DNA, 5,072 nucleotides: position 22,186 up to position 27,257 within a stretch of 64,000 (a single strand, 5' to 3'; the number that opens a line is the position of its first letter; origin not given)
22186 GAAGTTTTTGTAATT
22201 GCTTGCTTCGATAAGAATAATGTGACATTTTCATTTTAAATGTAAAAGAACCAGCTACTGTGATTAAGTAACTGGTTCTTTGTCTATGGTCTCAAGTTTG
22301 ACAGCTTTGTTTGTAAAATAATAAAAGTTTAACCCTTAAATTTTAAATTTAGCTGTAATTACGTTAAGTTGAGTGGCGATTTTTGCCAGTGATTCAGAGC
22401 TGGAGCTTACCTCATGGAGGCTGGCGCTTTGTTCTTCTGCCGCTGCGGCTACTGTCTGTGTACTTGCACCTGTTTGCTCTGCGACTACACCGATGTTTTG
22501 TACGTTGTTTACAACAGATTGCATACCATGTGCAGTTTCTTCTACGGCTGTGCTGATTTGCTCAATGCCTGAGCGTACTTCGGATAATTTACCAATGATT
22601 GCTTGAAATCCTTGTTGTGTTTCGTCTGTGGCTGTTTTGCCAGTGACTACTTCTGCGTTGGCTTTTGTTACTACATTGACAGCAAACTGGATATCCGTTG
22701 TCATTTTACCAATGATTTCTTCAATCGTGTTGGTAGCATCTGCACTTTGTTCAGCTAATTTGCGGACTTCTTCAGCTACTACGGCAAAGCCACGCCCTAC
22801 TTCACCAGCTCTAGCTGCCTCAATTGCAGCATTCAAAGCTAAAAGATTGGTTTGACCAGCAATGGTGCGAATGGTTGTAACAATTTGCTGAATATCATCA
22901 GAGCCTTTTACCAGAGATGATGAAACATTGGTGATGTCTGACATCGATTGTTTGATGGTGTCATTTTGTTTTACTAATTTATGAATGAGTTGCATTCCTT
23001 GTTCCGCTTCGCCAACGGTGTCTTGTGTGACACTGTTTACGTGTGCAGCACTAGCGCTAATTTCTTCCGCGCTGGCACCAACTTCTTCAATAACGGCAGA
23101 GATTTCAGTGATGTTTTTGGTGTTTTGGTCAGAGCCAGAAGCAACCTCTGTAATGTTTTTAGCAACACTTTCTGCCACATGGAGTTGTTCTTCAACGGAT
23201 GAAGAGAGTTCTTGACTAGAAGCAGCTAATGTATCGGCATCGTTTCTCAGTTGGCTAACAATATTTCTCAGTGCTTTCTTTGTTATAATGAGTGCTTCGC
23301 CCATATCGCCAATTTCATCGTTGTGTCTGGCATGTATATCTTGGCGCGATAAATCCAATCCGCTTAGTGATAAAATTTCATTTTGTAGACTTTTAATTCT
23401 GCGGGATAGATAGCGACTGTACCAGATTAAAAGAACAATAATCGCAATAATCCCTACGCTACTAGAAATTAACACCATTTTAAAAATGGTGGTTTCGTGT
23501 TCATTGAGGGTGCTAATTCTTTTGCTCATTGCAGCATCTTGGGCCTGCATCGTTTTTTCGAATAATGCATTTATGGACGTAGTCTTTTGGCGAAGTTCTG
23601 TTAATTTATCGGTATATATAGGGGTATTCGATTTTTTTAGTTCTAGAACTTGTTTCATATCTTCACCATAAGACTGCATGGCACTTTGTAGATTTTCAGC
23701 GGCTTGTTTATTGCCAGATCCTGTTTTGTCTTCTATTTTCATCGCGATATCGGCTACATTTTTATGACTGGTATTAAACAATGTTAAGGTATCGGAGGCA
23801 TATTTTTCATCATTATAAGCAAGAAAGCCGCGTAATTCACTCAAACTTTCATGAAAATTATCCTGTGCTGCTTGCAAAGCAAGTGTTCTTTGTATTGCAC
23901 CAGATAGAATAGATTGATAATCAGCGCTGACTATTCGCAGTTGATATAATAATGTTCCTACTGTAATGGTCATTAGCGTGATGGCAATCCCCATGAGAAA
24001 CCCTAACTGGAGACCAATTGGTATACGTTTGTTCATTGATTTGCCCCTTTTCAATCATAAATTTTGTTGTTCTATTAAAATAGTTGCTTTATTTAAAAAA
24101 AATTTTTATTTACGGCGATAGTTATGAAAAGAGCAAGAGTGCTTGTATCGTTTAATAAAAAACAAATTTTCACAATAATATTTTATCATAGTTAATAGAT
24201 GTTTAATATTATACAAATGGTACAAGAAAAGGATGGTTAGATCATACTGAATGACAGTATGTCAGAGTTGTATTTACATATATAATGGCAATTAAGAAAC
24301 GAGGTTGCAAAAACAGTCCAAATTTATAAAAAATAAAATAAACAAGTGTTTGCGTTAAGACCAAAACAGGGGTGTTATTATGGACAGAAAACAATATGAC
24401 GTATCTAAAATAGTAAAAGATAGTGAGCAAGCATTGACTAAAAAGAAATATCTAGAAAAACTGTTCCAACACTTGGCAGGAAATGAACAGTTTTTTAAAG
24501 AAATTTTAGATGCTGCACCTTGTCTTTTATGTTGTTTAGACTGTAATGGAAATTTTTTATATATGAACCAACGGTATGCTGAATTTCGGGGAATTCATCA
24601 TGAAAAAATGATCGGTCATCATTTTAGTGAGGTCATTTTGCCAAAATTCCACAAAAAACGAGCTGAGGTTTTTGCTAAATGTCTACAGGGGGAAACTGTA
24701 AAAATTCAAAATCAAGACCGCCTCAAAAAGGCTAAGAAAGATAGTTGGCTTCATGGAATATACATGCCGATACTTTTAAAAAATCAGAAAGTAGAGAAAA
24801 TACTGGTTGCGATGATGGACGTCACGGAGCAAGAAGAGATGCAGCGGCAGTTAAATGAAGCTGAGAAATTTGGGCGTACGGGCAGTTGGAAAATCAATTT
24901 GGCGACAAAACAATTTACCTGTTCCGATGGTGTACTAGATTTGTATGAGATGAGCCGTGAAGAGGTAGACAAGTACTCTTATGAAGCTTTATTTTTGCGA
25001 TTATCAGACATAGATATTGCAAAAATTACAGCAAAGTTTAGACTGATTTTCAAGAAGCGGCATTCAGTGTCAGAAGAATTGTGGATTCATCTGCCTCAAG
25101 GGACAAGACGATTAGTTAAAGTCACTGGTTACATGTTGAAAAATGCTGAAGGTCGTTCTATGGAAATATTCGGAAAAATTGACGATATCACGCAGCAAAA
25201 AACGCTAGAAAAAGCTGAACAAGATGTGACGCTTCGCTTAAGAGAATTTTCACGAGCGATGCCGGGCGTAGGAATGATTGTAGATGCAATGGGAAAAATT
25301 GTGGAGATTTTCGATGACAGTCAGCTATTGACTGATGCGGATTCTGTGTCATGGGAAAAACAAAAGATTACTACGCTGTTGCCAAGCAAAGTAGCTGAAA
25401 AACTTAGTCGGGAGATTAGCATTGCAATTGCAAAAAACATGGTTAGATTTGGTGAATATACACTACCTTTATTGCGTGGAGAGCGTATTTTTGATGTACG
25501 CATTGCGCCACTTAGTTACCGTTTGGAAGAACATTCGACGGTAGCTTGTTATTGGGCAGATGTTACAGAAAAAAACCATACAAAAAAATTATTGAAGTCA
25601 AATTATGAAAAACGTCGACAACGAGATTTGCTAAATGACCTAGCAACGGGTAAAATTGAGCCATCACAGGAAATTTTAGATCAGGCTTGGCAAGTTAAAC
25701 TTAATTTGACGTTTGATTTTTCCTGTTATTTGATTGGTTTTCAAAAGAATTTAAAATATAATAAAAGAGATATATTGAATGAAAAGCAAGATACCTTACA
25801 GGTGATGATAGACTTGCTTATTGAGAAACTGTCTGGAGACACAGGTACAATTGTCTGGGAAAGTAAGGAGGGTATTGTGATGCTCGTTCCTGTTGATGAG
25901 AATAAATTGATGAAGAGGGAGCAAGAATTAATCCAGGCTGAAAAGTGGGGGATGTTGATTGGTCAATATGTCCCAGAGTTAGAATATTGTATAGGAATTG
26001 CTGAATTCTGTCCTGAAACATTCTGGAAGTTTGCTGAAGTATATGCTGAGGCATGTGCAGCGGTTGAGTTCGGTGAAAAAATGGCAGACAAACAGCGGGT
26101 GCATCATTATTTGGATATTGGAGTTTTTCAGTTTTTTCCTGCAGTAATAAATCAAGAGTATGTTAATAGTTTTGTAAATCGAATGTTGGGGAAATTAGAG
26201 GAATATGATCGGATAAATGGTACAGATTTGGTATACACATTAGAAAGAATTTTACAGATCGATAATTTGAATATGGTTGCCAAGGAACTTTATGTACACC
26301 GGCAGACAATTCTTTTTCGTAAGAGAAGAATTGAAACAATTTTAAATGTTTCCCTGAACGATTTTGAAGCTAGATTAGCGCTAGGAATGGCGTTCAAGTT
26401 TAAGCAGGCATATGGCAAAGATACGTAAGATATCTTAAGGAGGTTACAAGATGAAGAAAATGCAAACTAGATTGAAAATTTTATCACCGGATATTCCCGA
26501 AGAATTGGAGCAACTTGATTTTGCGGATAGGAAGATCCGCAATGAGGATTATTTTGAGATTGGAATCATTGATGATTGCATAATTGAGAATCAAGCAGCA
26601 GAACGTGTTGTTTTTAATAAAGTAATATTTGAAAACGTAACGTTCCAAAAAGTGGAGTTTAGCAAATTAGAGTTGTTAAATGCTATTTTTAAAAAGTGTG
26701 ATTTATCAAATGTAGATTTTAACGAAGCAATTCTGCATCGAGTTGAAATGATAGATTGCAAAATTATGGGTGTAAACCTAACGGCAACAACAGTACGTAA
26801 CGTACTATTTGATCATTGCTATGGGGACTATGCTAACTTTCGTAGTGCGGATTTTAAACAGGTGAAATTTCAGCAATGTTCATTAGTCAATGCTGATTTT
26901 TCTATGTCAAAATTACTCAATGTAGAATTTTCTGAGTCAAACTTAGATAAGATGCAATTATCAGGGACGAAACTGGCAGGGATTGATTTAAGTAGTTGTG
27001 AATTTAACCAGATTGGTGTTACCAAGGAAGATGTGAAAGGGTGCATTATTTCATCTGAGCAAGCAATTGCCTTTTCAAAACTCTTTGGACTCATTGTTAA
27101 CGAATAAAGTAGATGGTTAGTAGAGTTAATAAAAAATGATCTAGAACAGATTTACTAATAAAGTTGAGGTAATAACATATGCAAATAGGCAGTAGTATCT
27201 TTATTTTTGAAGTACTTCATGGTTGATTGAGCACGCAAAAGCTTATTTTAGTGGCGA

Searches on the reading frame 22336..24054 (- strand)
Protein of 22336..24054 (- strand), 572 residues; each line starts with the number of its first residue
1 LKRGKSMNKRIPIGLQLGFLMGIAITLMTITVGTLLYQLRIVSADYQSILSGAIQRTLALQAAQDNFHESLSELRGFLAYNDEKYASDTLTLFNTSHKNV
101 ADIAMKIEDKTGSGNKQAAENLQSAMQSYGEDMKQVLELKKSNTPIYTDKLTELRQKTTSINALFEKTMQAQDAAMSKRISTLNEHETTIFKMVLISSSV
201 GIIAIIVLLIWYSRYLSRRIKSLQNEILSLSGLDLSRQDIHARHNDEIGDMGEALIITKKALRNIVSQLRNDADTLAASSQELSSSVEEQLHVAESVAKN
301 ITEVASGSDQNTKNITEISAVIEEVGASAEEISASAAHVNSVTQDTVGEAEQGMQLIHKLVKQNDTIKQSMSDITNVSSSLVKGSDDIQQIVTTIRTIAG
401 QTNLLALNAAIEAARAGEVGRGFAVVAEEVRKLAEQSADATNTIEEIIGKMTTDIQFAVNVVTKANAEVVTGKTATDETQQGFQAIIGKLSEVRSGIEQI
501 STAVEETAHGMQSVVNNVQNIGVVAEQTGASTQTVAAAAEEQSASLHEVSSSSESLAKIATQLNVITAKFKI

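Call 58: search_protein_families(library=pfam, proteins=[window:22336-24054:-], max_evalue=0.00001)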
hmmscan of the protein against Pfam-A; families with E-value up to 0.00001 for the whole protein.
window:22336-24054:- (572 aa): 1 family
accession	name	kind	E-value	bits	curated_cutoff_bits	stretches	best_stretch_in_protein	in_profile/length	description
PF00015.26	MCPsignal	-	9.7e-45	152.9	34.6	1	342-522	3-169/172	Methyl-accepting chemotaxis protein (MCP) signalling domain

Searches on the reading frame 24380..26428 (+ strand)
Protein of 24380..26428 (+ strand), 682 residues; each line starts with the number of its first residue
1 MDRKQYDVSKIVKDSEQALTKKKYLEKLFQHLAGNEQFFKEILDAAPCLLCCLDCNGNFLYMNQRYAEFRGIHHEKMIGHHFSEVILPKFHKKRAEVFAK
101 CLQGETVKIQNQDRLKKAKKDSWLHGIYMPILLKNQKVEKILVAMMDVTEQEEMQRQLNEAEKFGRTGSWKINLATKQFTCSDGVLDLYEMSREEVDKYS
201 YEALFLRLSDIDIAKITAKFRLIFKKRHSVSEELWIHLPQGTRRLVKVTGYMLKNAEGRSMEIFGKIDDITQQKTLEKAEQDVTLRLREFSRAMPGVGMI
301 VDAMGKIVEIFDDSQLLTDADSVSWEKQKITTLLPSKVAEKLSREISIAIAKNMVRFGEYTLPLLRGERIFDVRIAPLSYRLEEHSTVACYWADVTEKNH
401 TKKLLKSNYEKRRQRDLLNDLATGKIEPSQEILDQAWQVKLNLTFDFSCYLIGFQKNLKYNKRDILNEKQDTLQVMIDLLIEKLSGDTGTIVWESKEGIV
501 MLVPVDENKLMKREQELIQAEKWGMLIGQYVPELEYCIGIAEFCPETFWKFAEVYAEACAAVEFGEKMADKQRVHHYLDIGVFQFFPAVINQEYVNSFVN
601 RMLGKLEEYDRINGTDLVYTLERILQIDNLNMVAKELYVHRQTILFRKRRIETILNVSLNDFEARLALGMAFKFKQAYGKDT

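Call 58: search_protein_families(library=pfam, proteins=[window:24380-26428:+], max_evalue=0.00001)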
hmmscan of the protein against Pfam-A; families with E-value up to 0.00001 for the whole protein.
window:24380-26428:+ (682 aa): 5 families
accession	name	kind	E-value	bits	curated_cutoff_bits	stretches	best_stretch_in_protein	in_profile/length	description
PF08448.16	PAS_4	-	6.4e-17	62.2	23.1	1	43-152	1-109/110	PAS fold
PF13426.13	PAS_9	-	9.3e-13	48.8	27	0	180-272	15-103/103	PAS domain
PF13556.12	HTH_30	-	2e-10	40.8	27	1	628-673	13-58/59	PucR C-terminal helix-turn-helix domain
PF00989.32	PAS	-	5.4e-10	39.7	22.6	1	38-148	2-113/113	PAS fold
PF08447.18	PAS_3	-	5.6e-06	27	25.6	0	60-142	2-86/89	PAS fold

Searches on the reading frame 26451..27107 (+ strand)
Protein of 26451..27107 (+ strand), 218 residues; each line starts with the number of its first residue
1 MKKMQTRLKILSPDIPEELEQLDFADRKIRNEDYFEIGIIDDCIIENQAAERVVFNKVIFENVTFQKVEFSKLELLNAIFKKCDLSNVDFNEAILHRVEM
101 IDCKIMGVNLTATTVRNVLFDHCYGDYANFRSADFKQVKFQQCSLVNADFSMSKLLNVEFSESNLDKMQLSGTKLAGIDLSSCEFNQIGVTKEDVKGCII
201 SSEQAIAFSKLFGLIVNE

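Call 67: search_protein_families(library=pfam, proteins=[window:26451-27107:+], max_evalue=1e-8)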
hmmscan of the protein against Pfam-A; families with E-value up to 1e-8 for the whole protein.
window:26451-27107:+ (218 aa): 4 families
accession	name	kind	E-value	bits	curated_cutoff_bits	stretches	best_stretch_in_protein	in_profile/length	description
PF13599.13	Pentapeptide_4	-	2.5e-30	104.8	38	2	74-150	2-78/78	Pentapeptide repeat region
PF00805.28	Pentapeptide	-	7e-20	70.7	20.2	0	105-142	3-40/40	Pentapeptide repeats (8 copies)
PF13576.12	Pentapeptide_3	-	4.3e-11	43.3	27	0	60-103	1-47/48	Pentapeptide repeats (9 copies)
PF23894.2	LD_SV2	-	8.4e-10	39.3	29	0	47-107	29-89/92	SV2A/B/C luminal domain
